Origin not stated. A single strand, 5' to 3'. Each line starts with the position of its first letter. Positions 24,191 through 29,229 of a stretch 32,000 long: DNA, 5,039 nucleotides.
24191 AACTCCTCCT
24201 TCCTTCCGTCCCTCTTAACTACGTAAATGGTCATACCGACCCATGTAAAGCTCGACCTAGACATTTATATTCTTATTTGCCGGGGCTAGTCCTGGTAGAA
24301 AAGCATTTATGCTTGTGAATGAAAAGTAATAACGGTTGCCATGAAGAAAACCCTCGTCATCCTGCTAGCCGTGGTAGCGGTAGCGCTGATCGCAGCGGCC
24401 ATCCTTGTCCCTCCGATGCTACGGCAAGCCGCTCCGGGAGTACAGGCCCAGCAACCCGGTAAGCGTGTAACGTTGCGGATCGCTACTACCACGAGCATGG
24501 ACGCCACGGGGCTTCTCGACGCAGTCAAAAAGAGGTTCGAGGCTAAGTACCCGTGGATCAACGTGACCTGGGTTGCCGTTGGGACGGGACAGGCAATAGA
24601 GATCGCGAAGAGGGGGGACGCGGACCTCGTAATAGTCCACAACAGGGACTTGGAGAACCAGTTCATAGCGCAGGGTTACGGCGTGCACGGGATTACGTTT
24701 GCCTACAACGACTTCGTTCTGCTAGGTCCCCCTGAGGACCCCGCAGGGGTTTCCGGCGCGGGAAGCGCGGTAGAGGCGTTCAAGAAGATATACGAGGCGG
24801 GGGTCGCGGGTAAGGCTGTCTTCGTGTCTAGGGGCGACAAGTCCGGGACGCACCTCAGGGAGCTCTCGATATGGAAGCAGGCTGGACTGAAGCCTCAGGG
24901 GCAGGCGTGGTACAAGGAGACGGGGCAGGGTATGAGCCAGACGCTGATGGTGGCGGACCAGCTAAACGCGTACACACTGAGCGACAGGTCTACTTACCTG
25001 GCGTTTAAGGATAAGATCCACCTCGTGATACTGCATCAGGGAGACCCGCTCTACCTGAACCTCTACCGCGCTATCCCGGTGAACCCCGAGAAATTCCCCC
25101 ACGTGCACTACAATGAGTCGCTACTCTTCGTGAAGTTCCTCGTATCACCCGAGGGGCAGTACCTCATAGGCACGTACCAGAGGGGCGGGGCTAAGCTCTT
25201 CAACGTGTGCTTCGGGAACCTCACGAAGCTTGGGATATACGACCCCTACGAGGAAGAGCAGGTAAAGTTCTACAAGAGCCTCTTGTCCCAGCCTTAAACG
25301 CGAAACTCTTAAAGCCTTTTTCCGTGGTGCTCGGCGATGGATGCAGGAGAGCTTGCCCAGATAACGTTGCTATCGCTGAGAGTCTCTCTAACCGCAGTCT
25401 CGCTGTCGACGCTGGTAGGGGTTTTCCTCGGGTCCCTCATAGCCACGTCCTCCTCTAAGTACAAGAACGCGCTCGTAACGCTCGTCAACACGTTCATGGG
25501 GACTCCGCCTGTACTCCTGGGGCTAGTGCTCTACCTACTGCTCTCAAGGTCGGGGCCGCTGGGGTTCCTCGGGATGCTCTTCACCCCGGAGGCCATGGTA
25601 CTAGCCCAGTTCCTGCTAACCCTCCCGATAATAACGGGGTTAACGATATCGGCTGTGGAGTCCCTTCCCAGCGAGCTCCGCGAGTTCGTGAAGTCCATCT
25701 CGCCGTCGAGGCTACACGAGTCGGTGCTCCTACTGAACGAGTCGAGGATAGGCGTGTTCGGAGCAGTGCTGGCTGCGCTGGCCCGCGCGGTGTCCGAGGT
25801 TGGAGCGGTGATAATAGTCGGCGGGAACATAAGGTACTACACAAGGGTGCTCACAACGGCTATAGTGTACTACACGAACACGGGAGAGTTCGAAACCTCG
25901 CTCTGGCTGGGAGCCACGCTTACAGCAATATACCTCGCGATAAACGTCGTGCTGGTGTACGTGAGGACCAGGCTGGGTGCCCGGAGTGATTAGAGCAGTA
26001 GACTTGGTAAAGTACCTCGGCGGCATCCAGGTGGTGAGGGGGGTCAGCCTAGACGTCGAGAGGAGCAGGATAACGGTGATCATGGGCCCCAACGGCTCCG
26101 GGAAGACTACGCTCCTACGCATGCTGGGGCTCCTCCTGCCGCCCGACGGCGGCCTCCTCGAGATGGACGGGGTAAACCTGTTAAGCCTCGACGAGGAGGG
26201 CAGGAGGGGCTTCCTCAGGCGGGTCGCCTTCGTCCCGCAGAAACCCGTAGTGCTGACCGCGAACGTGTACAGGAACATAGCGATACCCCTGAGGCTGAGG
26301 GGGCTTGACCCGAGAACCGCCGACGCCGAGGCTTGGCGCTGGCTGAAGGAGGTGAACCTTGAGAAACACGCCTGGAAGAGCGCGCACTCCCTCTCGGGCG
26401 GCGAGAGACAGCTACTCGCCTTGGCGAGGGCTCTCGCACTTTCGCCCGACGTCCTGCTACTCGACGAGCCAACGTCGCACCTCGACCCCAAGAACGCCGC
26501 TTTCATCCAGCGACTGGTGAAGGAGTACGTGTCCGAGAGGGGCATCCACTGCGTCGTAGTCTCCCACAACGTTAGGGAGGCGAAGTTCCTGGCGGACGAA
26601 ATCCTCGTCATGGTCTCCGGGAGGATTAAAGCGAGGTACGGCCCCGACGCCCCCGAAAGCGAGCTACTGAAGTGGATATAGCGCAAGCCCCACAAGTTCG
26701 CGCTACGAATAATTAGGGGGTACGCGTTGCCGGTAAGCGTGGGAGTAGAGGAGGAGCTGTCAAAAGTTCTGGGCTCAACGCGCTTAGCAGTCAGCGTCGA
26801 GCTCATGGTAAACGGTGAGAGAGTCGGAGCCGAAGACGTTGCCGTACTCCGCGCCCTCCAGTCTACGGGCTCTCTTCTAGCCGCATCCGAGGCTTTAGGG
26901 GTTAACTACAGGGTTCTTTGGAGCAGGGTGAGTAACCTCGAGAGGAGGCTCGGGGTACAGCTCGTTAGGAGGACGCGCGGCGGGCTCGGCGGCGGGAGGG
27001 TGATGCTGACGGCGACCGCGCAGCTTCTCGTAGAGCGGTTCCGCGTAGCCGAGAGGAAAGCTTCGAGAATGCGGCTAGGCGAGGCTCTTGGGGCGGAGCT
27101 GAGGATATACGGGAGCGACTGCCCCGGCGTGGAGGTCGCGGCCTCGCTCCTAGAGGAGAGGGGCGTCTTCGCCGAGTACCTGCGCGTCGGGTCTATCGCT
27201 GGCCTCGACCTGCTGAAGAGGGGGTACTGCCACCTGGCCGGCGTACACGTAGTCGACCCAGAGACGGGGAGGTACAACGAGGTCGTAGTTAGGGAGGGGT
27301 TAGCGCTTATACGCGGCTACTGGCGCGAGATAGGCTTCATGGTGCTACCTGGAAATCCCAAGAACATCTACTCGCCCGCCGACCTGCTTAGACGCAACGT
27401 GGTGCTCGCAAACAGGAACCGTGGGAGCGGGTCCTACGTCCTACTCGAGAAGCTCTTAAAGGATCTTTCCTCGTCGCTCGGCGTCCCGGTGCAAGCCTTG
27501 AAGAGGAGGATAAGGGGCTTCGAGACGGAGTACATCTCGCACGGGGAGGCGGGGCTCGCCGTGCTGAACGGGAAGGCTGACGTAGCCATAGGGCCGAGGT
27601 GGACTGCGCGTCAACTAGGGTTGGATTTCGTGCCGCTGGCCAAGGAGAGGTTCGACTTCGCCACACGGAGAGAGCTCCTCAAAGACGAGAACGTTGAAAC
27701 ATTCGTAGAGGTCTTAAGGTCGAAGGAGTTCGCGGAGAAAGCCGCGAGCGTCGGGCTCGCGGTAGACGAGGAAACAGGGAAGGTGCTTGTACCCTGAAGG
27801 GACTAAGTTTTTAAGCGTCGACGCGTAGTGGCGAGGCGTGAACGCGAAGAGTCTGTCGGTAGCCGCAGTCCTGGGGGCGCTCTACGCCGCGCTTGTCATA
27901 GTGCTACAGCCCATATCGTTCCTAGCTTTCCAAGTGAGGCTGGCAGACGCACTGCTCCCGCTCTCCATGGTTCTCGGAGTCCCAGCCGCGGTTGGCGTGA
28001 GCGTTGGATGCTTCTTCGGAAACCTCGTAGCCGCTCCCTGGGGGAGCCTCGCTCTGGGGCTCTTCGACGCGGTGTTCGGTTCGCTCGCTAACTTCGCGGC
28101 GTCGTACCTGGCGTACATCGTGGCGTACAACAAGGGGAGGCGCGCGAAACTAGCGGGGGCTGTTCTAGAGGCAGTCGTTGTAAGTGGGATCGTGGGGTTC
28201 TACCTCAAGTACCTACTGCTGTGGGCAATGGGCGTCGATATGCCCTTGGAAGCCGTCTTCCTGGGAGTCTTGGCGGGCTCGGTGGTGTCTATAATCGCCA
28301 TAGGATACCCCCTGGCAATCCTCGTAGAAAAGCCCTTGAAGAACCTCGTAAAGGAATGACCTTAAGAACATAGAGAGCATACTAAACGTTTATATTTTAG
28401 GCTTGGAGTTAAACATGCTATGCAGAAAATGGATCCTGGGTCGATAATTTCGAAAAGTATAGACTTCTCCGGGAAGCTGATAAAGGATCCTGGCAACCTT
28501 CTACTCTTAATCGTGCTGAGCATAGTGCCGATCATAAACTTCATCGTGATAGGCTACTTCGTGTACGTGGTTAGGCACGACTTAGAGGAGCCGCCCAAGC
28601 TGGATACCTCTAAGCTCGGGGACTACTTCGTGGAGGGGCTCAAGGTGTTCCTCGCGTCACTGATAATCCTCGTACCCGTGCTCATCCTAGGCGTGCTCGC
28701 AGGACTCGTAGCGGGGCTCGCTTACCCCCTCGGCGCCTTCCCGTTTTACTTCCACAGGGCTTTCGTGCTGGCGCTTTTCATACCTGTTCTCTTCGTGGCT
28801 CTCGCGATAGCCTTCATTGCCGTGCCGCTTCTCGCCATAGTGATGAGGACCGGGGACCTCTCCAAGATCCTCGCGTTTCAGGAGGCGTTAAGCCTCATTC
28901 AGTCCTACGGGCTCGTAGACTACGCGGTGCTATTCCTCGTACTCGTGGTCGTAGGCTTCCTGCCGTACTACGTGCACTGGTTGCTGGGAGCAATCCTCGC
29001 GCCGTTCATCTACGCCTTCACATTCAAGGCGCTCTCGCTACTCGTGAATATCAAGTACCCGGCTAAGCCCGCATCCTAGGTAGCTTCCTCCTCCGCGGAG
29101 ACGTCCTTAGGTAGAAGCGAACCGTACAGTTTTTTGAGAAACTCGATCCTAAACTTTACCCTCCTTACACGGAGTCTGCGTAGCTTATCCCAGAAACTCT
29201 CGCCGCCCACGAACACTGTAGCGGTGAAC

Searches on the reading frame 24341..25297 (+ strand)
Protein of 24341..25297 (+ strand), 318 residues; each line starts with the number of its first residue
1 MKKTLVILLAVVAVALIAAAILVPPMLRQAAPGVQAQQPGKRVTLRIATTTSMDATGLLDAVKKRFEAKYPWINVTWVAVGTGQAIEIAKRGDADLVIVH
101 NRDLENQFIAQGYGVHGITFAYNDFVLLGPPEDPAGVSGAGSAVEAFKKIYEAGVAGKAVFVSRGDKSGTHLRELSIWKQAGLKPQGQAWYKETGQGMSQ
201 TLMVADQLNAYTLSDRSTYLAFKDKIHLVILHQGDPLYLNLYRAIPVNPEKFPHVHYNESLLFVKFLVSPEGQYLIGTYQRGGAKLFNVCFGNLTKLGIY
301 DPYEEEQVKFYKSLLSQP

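Call 40: search_protein_families(library=pfam, proteins=[window:24341-25297:+], max_evalue=0.001)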
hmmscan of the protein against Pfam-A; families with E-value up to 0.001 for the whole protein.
window:24341-25297:+ (318 aa): 4 families
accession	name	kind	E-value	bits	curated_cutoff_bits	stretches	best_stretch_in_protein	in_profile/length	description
PF12849.12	PBP_like_2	-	5.1e-39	135.1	27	1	38-271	5-267/267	PBP superfamily domain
PF13531.11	SBP_bac_11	-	1.4e-14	54.8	25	1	51-274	5-219/227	Bacterial extracellular solute-binding protein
PF03466.25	LysR_substrate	-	1.3e-05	25.1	28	1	42-133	5-88/209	LysR substrate binding domain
PF01547.30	SBP_bac_1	-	7.1e-05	23.4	26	1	59-214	11-189/307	Bacterial extracellular solute-binding protein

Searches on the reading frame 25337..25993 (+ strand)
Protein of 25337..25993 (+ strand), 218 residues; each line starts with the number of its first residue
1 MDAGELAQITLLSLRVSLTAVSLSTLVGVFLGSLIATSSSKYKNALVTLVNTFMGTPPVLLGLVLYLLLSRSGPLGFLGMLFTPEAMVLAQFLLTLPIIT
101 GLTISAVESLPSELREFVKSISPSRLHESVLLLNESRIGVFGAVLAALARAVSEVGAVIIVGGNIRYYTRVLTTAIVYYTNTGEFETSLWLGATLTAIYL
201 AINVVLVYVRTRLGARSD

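Call 40: search_protein_families(library=pfam, proteins=[window:25337-25993:+], max_evalue=0.001)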
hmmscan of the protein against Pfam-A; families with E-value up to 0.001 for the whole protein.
window:25337-25993:+ (218 aa): 1 family
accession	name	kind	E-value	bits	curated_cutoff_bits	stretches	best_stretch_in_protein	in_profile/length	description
PF00528.27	BPD_transp_1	-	1.3e-09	38.5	26.4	1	28-216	1-181/184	Binding-protein-dependent transport system inner membrane component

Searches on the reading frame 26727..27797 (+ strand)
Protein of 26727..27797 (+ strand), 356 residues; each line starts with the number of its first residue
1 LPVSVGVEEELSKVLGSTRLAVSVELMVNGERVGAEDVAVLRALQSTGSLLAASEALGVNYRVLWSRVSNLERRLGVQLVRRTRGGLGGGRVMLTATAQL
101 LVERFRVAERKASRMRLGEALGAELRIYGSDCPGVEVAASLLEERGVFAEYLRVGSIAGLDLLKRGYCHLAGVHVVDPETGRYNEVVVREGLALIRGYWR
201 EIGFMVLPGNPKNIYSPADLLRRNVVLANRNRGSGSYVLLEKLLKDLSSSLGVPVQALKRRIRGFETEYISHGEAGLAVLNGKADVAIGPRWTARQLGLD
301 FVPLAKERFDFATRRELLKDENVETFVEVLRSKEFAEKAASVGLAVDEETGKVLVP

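Call 39: search_protein_families(library=pfam, proteins=[window:26727-27797:+], max_evalue=0.001)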
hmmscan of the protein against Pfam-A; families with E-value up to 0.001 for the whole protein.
window:26727-27797:+ (356 aa): 3 families
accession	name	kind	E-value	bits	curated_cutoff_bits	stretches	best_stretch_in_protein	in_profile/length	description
PF12727.12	PBP_like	-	5.1e-55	186.1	27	1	142-331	4-193/193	PBP superfamily domain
PF00126.33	HTH_1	-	1.4e-10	41.4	26.6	1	37-98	3-59/60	Bacterial regulatory helix-turn-helix protein, lysR family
PF13531.11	SBP_bac_11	-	3.9e-06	27.2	25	1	200-335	79-217/227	Bacterial extracellular solute-binding protein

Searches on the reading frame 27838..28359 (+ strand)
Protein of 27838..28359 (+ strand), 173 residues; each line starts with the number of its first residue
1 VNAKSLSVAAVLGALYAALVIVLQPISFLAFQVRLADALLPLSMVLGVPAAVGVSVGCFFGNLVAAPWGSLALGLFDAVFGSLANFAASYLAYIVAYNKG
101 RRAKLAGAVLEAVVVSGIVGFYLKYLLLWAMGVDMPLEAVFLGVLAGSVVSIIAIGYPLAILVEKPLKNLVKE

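Call 3: search_protein_families(library=pfam, proteins=[window:27838-28359:+], max_evalue=1)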
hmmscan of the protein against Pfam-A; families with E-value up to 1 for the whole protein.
window:27838-28359:+ (173 aa): 2 families
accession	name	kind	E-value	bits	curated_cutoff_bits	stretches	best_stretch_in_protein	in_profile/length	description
PF06177.16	QueT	-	1e-25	91.1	33.7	1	8-165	3-141/141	QueT transporter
PF11460.13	DUF3007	-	0.04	14.6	25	1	78-127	6-55/96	Protein of unknown function (DUF3007)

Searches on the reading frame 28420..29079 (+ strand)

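Call 3: search_protein_families(library=pfam, proteins=[window:28420-29079:+], max_evalue=1)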
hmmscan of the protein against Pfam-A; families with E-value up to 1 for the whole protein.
window:28420-29079:+ (219 aa): 1 family
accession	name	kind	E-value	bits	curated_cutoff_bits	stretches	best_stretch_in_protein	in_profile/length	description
PF13197.11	DUF4013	-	2.2e-20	73.6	26.9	1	30-190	2-167/168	Protein of unknown function (DUF4013)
